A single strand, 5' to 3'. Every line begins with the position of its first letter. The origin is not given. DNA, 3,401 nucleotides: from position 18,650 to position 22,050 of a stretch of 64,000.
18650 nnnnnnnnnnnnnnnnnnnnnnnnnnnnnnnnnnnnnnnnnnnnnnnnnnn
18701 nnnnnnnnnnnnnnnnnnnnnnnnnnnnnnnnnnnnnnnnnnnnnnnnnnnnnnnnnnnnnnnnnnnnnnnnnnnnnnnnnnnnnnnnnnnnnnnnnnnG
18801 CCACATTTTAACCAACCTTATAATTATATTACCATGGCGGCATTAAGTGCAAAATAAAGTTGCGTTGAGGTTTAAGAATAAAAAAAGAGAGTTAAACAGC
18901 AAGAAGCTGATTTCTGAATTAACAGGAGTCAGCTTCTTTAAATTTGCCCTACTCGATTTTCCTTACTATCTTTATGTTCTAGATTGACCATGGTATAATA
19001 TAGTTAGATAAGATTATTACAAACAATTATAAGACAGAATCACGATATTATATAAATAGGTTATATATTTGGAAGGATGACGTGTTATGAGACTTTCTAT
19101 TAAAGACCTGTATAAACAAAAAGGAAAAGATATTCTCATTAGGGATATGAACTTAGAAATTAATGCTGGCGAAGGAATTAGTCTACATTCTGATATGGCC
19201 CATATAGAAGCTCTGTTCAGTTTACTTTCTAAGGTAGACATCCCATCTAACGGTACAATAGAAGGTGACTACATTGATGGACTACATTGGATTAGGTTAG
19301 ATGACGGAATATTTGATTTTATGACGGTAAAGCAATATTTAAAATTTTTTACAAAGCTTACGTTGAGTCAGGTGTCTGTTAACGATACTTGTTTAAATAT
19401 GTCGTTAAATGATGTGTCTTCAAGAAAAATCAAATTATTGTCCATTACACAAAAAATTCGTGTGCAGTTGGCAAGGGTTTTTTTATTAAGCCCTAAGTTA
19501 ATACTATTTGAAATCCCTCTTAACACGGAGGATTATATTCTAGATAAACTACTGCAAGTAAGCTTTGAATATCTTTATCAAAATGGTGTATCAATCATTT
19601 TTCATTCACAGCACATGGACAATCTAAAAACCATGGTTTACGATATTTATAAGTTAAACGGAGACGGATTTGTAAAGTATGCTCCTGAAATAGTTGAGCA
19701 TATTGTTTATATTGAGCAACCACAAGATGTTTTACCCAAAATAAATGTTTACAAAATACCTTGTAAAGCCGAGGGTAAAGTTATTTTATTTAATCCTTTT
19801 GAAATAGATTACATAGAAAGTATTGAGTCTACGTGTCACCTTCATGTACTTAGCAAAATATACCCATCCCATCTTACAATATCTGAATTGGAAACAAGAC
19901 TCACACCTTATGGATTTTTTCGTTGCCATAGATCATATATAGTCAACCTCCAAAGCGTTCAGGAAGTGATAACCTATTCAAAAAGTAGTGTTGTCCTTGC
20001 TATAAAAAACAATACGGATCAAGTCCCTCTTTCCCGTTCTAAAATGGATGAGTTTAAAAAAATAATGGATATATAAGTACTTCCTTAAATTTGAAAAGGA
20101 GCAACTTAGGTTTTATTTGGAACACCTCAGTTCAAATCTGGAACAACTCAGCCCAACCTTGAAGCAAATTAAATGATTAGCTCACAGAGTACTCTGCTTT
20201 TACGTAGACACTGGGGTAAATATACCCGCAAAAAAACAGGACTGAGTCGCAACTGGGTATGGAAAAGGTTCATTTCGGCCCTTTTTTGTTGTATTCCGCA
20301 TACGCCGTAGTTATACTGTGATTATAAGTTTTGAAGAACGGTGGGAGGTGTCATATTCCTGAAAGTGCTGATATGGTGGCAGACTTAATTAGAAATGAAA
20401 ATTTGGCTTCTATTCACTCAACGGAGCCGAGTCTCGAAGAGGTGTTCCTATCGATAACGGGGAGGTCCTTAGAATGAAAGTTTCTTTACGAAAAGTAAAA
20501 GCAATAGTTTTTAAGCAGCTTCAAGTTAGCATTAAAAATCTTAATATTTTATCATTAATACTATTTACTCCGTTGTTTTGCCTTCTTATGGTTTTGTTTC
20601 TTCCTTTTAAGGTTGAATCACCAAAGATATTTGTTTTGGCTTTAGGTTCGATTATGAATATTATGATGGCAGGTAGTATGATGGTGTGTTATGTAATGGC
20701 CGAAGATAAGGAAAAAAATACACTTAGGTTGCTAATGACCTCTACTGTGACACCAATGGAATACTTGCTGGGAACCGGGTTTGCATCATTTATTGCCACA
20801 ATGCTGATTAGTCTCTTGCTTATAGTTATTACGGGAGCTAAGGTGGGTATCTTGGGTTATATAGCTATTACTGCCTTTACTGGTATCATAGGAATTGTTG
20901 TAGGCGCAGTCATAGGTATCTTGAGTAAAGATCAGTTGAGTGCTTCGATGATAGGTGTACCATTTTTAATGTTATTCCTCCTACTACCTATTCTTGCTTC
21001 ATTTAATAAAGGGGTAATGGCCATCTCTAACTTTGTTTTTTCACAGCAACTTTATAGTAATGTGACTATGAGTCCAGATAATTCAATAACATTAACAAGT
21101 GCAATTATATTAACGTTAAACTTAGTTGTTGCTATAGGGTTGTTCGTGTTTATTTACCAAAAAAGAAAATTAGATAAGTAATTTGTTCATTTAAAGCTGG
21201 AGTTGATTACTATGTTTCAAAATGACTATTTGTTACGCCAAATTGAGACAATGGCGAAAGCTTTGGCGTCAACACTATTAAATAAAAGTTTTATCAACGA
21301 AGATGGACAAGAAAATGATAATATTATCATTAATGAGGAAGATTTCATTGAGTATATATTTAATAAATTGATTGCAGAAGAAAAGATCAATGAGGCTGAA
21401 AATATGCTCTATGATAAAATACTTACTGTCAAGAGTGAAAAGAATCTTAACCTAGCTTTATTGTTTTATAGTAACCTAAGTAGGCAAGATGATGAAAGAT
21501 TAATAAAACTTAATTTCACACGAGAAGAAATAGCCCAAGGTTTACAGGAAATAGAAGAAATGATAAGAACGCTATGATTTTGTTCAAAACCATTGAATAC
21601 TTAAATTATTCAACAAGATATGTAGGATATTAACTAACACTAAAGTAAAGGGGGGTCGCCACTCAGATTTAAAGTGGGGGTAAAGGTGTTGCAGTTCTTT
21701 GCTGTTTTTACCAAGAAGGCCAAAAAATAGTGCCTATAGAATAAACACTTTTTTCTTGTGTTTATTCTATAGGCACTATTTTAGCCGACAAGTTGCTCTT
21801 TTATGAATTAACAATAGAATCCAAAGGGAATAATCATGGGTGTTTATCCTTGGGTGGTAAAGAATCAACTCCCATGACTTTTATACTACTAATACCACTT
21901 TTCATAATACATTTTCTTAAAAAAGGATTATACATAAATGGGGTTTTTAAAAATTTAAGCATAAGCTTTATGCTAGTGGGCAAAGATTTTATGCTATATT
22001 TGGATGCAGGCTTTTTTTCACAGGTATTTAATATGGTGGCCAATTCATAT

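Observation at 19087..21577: LytTR DNA-binding domain fused to a catalytically dead ABC-ATPase domain, next to an ATPase-less ABC-2 permease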

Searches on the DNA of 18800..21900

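Call 25: search_rna_families(source=window, start=18800, end=21900, threshold=evalue, max_evalue=1)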
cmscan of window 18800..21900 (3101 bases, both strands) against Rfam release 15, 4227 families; matches with E-value up to 1: 4.
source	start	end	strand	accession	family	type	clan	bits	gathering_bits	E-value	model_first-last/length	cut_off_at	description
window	21724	21781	+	RF04109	mir-1305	Gene; miRNA;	-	28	63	0.019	1-83/83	no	mir-1305 microRNA precursor family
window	21725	21782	-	RF04109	mir-1305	Gene; miRNA;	-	24.2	63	0.17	1-83/83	no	mir-1305 microRNA precursor family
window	21725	21781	-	RF01666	rox2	Cis-reg;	-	23.4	55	0.8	1-71/71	no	Drosophila rox2 ncRNA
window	21288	21363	-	RF02706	TeloSII_ncR30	Gene; sRNA;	-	17.6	86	0.57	1-226/226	no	TeloSII non coding RNA 30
